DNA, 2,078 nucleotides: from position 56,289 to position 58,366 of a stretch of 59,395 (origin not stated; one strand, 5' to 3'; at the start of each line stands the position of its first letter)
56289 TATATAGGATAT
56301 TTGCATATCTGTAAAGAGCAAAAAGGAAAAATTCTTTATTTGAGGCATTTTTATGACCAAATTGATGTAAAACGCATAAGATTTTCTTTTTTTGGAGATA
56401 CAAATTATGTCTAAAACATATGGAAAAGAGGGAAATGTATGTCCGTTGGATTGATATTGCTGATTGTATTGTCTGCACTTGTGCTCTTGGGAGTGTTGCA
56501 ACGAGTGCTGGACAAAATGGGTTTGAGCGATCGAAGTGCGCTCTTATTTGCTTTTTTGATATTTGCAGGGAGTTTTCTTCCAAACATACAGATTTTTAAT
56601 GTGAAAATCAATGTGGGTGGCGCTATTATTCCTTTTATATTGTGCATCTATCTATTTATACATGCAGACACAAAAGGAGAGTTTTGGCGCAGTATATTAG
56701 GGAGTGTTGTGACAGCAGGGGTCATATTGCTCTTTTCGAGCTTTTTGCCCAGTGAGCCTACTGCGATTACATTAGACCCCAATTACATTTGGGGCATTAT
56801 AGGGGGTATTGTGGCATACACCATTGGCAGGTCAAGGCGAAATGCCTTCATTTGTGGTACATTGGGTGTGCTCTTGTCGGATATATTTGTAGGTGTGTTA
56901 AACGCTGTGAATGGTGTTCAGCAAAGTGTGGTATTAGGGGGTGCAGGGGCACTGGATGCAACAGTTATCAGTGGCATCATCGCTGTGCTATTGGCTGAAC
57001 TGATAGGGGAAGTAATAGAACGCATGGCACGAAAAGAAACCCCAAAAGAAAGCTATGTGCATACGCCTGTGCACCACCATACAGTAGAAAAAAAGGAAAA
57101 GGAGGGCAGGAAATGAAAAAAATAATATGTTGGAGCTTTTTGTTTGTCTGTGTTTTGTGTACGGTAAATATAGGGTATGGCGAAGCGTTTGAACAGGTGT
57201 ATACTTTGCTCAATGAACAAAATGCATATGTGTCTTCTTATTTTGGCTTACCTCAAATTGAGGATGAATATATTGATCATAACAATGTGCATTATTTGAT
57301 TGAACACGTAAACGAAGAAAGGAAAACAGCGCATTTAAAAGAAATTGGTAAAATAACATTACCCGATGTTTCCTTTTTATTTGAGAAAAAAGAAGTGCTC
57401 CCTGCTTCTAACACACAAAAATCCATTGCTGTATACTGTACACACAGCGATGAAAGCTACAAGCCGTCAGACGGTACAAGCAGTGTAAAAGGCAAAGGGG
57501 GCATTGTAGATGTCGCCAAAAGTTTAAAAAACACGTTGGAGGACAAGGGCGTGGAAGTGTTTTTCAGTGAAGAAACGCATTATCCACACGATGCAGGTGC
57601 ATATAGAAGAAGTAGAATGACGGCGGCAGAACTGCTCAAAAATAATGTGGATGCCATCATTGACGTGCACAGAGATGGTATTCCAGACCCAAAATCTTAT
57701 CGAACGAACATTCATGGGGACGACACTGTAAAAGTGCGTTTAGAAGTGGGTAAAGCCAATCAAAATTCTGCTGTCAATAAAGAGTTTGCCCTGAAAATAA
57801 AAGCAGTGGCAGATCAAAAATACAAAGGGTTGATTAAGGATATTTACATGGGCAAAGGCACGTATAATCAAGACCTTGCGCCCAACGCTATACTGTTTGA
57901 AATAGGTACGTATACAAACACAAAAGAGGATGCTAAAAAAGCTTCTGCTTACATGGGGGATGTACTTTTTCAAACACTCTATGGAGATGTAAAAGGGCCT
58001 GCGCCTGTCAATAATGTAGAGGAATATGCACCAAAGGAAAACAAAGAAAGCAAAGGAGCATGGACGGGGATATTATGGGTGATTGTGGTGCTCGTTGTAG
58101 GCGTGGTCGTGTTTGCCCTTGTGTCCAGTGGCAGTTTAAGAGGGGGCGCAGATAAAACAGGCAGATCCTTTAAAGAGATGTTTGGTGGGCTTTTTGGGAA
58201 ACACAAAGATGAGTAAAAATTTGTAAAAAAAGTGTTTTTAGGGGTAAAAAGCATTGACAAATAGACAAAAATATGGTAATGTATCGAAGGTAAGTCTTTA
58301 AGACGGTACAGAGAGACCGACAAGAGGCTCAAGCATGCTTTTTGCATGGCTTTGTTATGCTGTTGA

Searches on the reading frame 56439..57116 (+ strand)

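Call 11: search_protein_families(library=pfam, proteins=[window:56439-57116:+], max_evalue=0.00001)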
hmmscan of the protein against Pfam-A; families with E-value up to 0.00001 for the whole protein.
window:56439-57116:+ (225 aa): 2 families
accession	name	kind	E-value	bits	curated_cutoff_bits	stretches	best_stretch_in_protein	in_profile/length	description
PF07758.16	DUF1614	-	9.6e-13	48.9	23.9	1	53-185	42-171/171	Protein of unknown function (DUF1614)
PF24124.1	YphA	-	3.9e-09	36.9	28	1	31-196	25-185/198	YphA-like integral membrane protein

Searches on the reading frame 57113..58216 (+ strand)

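Call 11: search_protein_families(library=pfam, proteins=[window:57113-58216:+], max_evalue=0.00001)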
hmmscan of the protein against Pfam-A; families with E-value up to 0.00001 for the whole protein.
window:57113-58216:+ (367 aa): 1 family
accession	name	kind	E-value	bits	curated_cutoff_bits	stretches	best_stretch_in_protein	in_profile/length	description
PF07454.18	SpoIIP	-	9.5e-54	183.2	24.4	1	77-285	74-268/269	Stage II sporulation protein P (SpoIIP)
